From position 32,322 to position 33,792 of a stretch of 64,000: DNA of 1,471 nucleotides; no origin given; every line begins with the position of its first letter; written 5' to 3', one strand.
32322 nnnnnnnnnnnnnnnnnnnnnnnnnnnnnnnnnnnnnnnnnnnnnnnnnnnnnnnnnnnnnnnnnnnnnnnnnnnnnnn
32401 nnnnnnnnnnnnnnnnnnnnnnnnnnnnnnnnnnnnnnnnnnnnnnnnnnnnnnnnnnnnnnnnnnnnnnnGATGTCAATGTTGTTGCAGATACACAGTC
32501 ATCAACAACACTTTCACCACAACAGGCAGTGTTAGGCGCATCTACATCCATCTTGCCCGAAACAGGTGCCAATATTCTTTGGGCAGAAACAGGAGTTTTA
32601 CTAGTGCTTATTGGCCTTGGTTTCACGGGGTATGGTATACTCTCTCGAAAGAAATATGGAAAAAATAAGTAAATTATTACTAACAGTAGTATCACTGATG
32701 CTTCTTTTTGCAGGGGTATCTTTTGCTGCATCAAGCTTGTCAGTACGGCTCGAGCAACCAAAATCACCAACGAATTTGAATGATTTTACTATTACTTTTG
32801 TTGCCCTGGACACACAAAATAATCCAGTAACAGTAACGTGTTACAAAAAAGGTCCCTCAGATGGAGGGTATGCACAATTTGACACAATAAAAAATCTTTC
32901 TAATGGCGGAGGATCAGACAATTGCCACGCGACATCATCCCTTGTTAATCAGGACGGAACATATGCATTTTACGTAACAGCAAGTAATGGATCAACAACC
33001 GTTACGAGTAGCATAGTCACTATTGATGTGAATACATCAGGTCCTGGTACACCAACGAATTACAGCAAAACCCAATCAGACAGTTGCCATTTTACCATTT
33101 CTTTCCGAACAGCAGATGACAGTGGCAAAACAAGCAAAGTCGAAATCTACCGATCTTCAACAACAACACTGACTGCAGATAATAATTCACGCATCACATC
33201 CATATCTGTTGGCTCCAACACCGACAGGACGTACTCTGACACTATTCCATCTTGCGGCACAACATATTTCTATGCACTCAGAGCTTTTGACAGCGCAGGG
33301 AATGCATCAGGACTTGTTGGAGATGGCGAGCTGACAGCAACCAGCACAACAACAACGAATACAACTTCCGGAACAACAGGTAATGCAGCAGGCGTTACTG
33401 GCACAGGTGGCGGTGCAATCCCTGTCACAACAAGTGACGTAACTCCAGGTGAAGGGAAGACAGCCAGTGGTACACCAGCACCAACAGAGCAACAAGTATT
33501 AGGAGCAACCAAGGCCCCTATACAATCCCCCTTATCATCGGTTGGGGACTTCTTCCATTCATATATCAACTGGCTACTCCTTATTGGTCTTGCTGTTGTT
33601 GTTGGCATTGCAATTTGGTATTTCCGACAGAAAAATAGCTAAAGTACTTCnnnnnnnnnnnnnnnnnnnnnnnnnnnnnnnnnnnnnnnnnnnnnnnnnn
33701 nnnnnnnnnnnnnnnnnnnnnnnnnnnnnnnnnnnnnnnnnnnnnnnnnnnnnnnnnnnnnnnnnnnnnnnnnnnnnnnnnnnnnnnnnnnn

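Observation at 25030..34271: Sortase-bracketed surface-protein island whose substrates share a Q(Q)AVLGA(S/T) motif before the membrane anchor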

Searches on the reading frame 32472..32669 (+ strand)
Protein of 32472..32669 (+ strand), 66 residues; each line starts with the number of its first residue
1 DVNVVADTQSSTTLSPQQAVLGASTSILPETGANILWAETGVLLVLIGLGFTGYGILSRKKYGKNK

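Call 15: search_protein_families(library=ncbifam, proteins=[window:32472-32669:+], max_evalue=10)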
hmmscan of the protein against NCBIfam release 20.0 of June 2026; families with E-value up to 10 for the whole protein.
seq(66 aa): 3 families
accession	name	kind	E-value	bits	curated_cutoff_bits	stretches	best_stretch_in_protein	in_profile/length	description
NF058583.1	LAXTG_small_WW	exception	0.009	15.7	65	1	19-49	10-40/54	LAXTG motif-containing small protein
NF033073.1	LPXTG_double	subfamily_domain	0.17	11.9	48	1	28-61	33-64/66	doubled motif LPXTG anchor domain-containing protein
TIGR01167.1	LPXTG_anchor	domain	1.1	10.1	15.9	1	28-60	2-32/34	LPXTG cell wall anchor domain-containing protein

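Call 31: find_homologous_proteins(query=A3, max_evalue=1)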
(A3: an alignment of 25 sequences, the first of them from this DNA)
Query A3 (25 sequences) (54 aa, profile of the alignment): 53 proteins with E <= 1 among 5544 candidates.
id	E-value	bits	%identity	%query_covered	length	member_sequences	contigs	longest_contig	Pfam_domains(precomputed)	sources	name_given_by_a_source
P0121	5.0e-11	60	46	89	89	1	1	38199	-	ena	-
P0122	8.2e-11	59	48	81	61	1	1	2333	-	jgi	-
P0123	8.8e-10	56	44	80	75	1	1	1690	-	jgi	jgi:hypothetical protein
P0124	2.7e-9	54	47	94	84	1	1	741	-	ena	-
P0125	5.0e-9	54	100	11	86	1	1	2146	-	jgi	jgi:hypothetical protein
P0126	7.9e-9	53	33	78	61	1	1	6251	-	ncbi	-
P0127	1.1e-8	52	39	93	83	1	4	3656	-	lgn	-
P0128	3.2e-8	51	35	87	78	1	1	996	-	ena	-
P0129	7.2e-8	50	54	69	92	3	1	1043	PF00746.27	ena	-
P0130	1.6e-7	49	-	-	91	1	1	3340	-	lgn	-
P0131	2.1e-7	48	100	11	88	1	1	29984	-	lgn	-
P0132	2.7e-7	48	32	87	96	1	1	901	-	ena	-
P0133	4.2e-7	47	54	76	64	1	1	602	-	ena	-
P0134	8.3e-7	46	30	83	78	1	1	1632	-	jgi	jgi:hypothetical protein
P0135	1.7e-6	45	-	-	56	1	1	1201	-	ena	-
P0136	5.3e-6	44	43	78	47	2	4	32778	-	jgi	jgi:hypothetical protein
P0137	8.4e-6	43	-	-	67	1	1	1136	-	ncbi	-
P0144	1.3e-4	39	41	74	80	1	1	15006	-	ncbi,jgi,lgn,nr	ncbi:MAG TPA: hypothetical protein VHQ41_04145 [Patescibacteria group bacterium]|jgi:hypothetical pr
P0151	2.3e-3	35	40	74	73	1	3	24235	-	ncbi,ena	-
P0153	2.6e-3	35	39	96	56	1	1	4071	-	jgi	jgi:hypothetical protein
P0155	5.3e-3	34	60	28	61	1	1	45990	-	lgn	-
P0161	6.8e-2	31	59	31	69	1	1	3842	-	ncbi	-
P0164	1.2e-1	30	50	28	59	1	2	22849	-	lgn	-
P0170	4.3e-1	28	100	11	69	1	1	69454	-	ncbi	-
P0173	6.8e-1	27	58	22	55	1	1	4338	-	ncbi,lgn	-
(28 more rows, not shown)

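Call 33: search_protein_families(library=ncbifam, proteins=[P0136, P0153, P0126, P0137, P0144, P0151, P0155, P0164, P0170, P0173], max_evalue=1)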
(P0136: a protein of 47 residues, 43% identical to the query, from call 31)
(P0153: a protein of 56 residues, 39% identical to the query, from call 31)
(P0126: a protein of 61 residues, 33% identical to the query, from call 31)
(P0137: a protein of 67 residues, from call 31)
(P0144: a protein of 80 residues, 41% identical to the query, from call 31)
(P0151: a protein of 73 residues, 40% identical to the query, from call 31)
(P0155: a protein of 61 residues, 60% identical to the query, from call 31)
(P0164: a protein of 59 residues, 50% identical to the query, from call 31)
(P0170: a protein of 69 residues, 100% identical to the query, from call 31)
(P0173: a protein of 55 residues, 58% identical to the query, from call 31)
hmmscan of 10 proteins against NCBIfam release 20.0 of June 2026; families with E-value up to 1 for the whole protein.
P0136 (47 aa): 1 family
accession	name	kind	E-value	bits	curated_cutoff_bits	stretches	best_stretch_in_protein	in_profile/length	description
TIGR01167.1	LPXTG_anchor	domain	0.052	14.2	15.9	1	12-44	1-31/34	LPXTG cell wall anchor domain-containing protein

P0153 (56 aa): 1 family
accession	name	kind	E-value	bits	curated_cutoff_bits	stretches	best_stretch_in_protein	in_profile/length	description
TIGR04145.2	Firmicu_CTERM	equivalog_domain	0.22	11.4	50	1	15-55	150-190/191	Firmicu-CTERM sorting domain-containing protein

P0126 (61 aa): 0 families

P0137 (67 aa): 0 families

P0144 (80 aa): 1 family
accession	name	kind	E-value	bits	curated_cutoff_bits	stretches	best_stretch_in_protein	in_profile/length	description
TIGR01167.1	LPXTG_anchor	domain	0.15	12.8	15.9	1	43-68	2-28/34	LPXTG cell wall anchor domain-containing protein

P0151 (73 aa): 0 families

P0155 (61 aa): 0 families

P0164 (59 aa): 1 family
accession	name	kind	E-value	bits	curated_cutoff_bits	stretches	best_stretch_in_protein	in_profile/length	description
TIGR01167.1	LPXTG_anchor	domain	0.048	14.4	15.9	1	20-45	2-27/34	LPXTG cell wall anchor domain-containing protein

P0170 (69 aa): 0 families

P0173 (55 aa): 2 families
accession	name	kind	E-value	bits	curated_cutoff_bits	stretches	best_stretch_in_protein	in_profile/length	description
TIGR01167.1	LPXTG_anchor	domain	0.033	14.9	15.9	1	23-50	1-29/34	LPXTG cell wall anchor domain-containing protein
NF058583.1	LAXTG_small_WW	exception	0.13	11.9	65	1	15-54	6-48/54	LAXTG motif-containing small protein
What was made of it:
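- On NF058583 LAXTG motif-containing small protein: 15.7 bits for B's tail and 11.9 bits for P0173 (calls 15, 33).
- Closest known: NCBIfam short-protein and variant-anchor models. Different: The mini-substrates found here also fail these models (calls 15, 33).
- Tried and rejected: Curated models: no NCBIfam model reaches its cut-off on the tails or the mini-substrates (calls 15, 33).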

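Call 39: find_encoding_contigs(protein=P0151, flank=5000, max_places=3)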
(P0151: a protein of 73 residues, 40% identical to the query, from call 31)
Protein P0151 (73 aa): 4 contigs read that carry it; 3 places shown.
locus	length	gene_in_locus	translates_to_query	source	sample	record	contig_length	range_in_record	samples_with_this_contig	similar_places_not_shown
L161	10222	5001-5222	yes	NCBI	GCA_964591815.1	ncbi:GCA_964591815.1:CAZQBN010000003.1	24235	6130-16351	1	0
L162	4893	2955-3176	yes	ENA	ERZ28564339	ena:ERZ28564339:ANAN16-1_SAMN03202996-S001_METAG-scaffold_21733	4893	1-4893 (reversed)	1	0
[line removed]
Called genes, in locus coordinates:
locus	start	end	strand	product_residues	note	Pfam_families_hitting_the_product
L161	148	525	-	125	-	-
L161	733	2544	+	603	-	-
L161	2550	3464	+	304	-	-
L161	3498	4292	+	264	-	-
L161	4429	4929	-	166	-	PF12724:Flavodoxin_5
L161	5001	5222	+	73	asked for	-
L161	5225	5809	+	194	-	PF04203:Sortase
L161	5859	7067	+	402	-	PF00535:Glycos_transf_2, PF10111:Glyco_tranf_2_2, PF13641:Glyco_tranf_2_3, PF13632:Glyco_trans_2_3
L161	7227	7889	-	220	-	-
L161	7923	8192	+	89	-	-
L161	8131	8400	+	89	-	-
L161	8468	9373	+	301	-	-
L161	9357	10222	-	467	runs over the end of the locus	PF00929:RNase_T, PF16473:Rv2179c-like (faint), PF01541:GIY-YIG (faint), PF27096:UvrC_M, PF27115:Cho_C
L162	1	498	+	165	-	?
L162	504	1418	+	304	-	-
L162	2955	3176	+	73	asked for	-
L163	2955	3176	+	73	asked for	-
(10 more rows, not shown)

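Call 40: find_encoding_contigs(protein=P0164, flank=5000, max_places=3)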
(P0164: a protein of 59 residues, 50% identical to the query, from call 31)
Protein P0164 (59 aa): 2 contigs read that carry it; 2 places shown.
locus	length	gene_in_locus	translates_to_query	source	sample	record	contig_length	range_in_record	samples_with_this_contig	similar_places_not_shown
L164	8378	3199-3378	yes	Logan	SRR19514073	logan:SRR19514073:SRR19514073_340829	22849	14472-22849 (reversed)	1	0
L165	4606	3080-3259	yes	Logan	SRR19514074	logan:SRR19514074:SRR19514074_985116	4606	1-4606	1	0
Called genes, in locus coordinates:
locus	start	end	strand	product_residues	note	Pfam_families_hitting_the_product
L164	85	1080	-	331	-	PF00512:HisKA, PF02518:HATPase_c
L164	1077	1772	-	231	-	PF00072:Response_reg, PF00486:Trans_reg_C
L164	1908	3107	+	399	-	-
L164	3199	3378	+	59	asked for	-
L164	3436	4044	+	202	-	PF04203:Sortase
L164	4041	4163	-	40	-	-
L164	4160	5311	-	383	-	PF13641:Glyco_tranf_2_3, PF00535:Glycos_transf_2, PF13632:Glyco_trans_2_3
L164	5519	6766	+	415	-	PF13506:Glyco_transf_21, PF13641:Glyco_tranf_2_3, PF00535:Glycos_transf_2, PF10111:Glyco_tranf_2_2, PF01644:Chitin_synth_1 (faint), PF13632:Glyco_trans_2_3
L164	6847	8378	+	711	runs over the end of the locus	PF02018:CBM_4_9, PF01522:Polysacc_deac_1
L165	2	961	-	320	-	?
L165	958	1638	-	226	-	PF00072:Response_reg, PF00486:Trans_reg_C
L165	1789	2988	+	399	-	-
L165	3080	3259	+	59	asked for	-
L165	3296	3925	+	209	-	PF04203:Sortase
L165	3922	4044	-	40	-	-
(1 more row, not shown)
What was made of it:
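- GT2 glycosyltransferase genes lie beside two mini-substrate and sortase pairs (calls 39, 40).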

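Call 57: search_protein_representatives(alignment_id=A4)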
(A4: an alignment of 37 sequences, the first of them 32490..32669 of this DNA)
Query: 37 sequences, 71 profile positions. Proteins with E-value up to 0.001 (for the whole library): 1103; up to 1e-10: 72; up to 1e-30: 0. The best 150 are listed.
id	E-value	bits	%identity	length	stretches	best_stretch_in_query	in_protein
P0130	3.0e-17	78.3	-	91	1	5-70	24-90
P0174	9.5e-16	73.5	-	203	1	6-69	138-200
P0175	5.5e-15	71.0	-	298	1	6-66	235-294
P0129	1.5e-14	69.6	-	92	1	3-64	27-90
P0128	6.2e-14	67.7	-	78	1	10-70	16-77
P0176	9.8e-14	67.0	-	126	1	4-66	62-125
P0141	1.1e-13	66.9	-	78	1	6-70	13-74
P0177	3.1e-13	65.4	-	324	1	3-67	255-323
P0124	3.8e-13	65.1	-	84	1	3-69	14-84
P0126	5.1e-13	64.7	-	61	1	18-69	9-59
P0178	6.5e-13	64.4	-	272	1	12-70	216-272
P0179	6.5e-13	64.4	-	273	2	24-68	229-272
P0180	8.4e-13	64.0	-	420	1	6-69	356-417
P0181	8.6e-13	64.0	-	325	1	13-69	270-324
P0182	1.0e-12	63.8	-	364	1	6-68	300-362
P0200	8.1e-12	60.9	-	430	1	6-64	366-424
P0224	5.3e-11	58.3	-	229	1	6-64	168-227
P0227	6.0e-11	58.1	-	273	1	10-69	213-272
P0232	6.8e-11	57.9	-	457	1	7-66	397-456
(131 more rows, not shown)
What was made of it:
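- The scale is large: 1103 cluster representatives at 50% identity match the tail profile at E <= 1e-3 (call 57).
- Tried and rejected: The exhaustive profile search (call 57) was used for scale instead.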

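Call 60: list_cluster_members(proteins=[P0174, P0175, P0180, P0182, P0200, P0224, P0227, P0232, P0173, P0161])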
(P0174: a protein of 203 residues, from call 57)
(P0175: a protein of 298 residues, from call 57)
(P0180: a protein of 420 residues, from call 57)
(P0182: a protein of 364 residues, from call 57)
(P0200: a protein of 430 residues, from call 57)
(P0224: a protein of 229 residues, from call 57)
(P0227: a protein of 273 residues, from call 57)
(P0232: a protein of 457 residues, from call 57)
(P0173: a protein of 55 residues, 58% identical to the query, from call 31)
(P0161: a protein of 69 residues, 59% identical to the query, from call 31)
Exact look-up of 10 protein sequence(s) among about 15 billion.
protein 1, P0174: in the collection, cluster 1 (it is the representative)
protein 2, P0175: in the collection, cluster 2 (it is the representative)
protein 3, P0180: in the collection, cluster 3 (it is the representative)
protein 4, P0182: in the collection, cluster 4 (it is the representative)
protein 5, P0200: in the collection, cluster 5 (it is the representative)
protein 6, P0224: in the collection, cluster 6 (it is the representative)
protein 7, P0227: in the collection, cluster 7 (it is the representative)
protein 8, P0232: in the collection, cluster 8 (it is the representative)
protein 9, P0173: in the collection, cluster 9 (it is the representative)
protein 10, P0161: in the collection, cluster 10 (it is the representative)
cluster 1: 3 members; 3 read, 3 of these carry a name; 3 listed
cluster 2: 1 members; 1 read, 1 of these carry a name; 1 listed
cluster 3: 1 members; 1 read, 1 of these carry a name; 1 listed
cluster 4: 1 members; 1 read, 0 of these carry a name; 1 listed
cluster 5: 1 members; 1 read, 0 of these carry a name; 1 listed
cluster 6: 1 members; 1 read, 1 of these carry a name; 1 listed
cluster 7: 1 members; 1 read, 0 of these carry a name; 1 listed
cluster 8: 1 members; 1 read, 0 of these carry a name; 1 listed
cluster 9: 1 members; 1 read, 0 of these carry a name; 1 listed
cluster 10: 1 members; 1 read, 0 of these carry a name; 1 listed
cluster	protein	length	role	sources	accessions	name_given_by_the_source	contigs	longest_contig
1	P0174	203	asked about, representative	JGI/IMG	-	hypothetical protein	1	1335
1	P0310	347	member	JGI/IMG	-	hypothetical protein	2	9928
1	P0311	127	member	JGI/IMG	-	hypothetical protein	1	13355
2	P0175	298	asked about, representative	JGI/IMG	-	hypothetical protein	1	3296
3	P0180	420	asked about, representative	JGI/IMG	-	hypothetical protein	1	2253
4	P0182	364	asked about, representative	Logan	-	-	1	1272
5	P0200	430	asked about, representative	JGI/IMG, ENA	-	-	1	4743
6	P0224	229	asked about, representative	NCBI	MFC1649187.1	fibronectin type III domain-containing protein [Patescibacteria group bacterium]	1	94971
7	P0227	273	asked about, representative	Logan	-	-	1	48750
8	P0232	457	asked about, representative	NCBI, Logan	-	-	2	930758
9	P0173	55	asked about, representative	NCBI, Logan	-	-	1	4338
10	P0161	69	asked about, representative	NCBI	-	-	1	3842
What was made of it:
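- Tried and rejected: Taxonomy of profile hits: only one of the ten proteins looked up carried an organism name, Patescibacteria (call 60).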

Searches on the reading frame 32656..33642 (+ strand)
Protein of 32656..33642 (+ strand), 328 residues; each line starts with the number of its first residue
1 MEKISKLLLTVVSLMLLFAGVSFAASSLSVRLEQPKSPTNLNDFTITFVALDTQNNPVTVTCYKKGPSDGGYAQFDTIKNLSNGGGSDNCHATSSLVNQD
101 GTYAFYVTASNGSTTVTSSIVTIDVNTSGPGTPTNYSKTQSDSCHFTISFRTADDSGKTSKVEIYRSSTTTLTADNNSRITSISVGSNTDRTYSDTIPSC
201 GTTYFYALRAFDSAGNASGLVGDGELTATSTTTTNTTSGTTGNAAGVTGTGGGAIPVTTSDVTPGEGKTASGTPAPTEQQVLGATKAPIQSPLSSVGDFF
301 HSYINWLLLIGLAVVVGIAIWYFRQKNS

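Call 4: search_protein_families(library=pfam, proteins=[window:32656-33642:+], max_evalue=0.01)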
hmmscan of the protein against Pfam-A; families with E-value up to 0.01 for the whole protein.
window:32656-33642:+ (328 aa): 0 families

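Call 5: search_protein_families(library=ncbifam, proteins=[window:32656-33642:+], max_evalue=0.01)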
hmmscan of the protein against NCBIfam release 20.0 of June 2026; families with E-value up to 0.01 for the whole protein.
window:32656-33642:+ (328 aa): 1 family
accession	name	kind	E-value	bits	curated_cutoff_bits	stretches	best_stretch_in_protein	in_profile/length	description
NF041611.1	exoglucan_CbhB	equivalog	0.00062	17.9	1950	1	122-244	698-808/997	exoglucanase CbhB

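Call 24: find_homologous_proteins(query=window:32656-33639:+, max_evalue=0.001)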
Query window:32656-33639:+ (328 aa): 205 proteins with E <= 0.001 among 8000 candidates; the best 120 are listed.
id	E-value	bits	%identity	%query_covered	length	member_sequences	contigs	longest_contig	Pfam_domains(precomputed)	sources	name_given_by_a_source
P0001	5.1e-206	701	100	100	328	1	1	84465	-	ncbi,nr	ncbi:MAG TPA: hypothetical protein VLB73_02575 [Patescibacteria group bacterium]|nr:hypothetical pro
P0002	2.7e-97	344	53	99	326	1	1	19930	-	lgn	-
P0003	1.8e-93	332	54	99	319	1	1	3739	-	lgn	-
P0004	1.3e-84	302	51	98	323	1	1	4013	-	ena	-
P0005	1.8e-84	302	49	98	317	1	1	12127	-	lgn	-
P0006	2.1e-84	302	52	99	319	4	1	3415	-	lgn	-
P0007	5.9e-84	300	53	91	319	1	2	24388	-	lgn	-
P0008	3.6e-82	294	49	99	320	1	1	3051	-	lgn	-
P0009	6.5e-78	280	46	98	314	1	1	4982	-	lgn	-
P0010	9.5e-78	280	54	68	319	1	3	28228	-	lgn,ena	-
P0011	2.5e-77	279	44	99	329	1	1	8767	-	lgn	-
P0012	6.9e-77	277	43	100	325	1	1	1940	-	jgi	jgi:hypothetical protein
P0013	1.6e-75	273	45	99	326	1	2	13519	-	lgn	-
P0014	2.6e-75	272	44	98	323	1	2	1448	-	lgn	-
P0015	4.0e-75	271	54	62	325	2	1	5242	-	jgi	jgi:hypothetical protein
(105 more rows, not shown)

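Call 34: predict_structure(alignment_id=A2)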
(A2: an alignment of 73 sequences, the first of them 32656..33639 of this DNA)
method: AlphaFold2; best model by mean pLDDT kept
length: 328 residues; sequences in the alignment: 73
mean_pLDDT: 82.6   pTM: 0.59
mean pLDDT of the five models: 82.6, 81.6, 81.1, 80.6, 79.2
residues with pLDDT >= 90: 206; 70-90: 46; 50-70: 18; < 50: 58
segments of 3 or more residues with pLDDT < 50: 235-271, 273-282, 284-287, 289-295
pLDDT, mean of each block of 10 residues (from residue 1): 87 82 81 91 95 97 97 97 97 93 97 97 91 98 97 96 97 95 98 97 97 93 84 49 39 39 41 46 47 52 81 93 86
secondary structure, 60 per line:
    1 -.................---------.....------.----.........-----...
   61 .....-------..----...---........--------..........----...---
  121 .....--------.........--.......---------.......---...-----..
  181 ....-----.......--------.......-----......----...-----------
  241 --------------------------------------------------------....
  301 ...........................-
elements in order: H2-18 E28-32 E44-52 E58-65 E79-81 E85-92 E101-110 E115-117 E121-125 E134-142 E145-151 E161-167 E171-173 E179-184 E190-196 E205-211 E217-222 E227-229 H297-327
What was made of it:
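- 32656..33642 (+): Protein C (328 aa). It has a signal peptide, two FN3-like beta-sandwich domains, a disordered stalk carrying GAIPV and the VLG box, then a TM helix and basic tail. It has no pentapeptide. Its gene overlaps B's 3' end by 17 nt. AF2 pLDDT 82.6 (call 34).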

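Call 38: fold_search(model_id=the predicted structure, library=pdb)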
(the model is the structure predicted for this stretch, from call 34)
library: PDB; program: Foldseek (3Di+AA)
matches with E <= 10: 1995; with E <= 0.001: 222
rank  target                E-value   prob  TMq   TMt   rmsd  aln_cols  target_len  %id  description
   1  8jmw_A                1.1e-06  1.00  0.23  0.16  12.9       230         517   13  Fibril form of serine peptidase Vpr (released 2023-12-06)
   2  1qg3_A                1.4e-06  1.00  0.24  0.35   9.3       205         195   16  CRYSTAL STRUCTURE OF A TANDEM PAIR OF FIBRONECTIN TYPE III DOMAINS FROM THE CYTOPLASMIC TAIL OF INTEGRIN ALPHA6 BETA4 (released 1999-08-20)
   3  1qg3_B                1.8e-06  1.00  0.24  0.35   9.5       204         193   16  CRYSTAL STRUCTURE OF A TANDEM PAIR OF FIBRONECTIN TYPE III DOMAINS FROM THE CYTOPLASMIC TAIL OF INTEGRIN ALPHA6 BETA4 (released 1999-08-20)
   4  3f7p_E                2.1e-06  1.00  0.23  0.32  10.7       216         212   15  Crystal structure of a complex between integrin beta4 and plectin (released 2009-03-10)
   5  4i18_C                2.3e-06  1.00  0.29  0.44   8.6       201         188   15  Crystal structure of human prolactin receptor complexed with Fab fragment (released 2013-11-20)
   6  3f7p_D                3.2e-06  1.00  0.23  0.34   9.9       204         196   15  Crystal structure of a complex between integrin beta4 and plectin (released 2009-03-10)
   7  3ew3_C                3.6e-06  1.00  0.25  0.36   9.3       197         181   16  the 1:2 complex between a Nterminal elongated prolactin and the extra cellular domain of the rat prolactin receptor (released 2009-11-03)
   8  4kkq_A                4.0e-06  1.00  0.24  0.33  17.3       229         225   12  Crystal structure of Vibrio cholerae RbmA (crystal form 1) (released 2013-05-22)
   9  3ly6_A                4.7e-06  1.00  0.26  0.14  12.2       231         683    6  Crystal structure of human transglutaminase 2 complex with adenosine 5' Triphosphate (released 2010-08-18)
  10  6a8p_C                5.2e-06  1.00  0.26  0.14  12.6       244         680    6  Transglutaminase 2 mutant G224V in complex with GTP (released 2018-09-26)
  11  1cd9_B                5.5e-06  1.00  0.22  0.31  11.1       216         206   14  2:2 COMPLEX OF G-CSF WITH ITS RECEPTOR (released 2000-03-08)
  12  5utk_A                5.8e-06  1.00  0.25  0.27  10.1       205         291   15  Crystal structure of the membrane proximal three fibronectin type III (FNIII) domains of Tie2 (Tie2[FNIIIa-c]) (released 2017-04-12)
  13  7uzs                  6.2e-06  1.00  0.26  0.15  13.7       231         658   12  Protein 4.2 (local refinement from consensus reconstruction of ankyrin complex classes) (released 2022-07-20)
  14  1pgr_D                7.2e-06  1.00  0.22  0.33  11.1       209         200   13  2:2 COMPLEX OF G-CSF WITH ITS RECEPTOR (released 2000-03-08)
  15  4q58_D                7.6e-06  1.00  0.24  0.36   9.6       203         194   16  Crystal structure of the plectin 1a actin-binding domain/integrin beta 4 fragment complex (released 2014-07-23)
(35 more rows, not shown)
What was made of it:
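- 32656..33642 (+): Foldseek matches to tandem FN3 pairs at E around 1e-6 (call 38).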

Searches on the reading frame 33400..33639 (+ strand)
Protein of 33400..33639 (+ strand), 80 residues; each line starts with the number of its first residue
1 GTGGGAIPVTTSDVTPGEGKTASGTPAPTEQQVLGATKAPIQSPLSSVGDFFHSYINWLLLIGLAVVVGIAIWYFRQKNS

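Call 15: search_protein_families(library=ncbifam, proteins=[window:33400-33639:+], max_evalue=10)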
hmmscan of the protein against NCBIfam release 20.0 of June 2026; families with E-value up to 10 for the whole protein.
seq(80 aa): 3 families
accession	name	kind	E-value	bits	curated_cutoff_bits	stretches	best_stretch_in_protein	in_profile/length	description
TIGR01167.1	LPXTG_anchor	domain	0.012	16.3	15.9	1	57-78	11-31/34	LPXTG cell wall anchor domain-containing protein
NF058670.1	sorting_LPXTATN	domain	0.15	12.5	32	1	57-78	10-31/32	LPxTATN C-terminal sorting signal domain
NF053819.1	EF0750_LPXTG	subfamily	1.1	9.8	47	1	57-79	82-104/105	EF2685/EF0750 family sortase-dependent surface protein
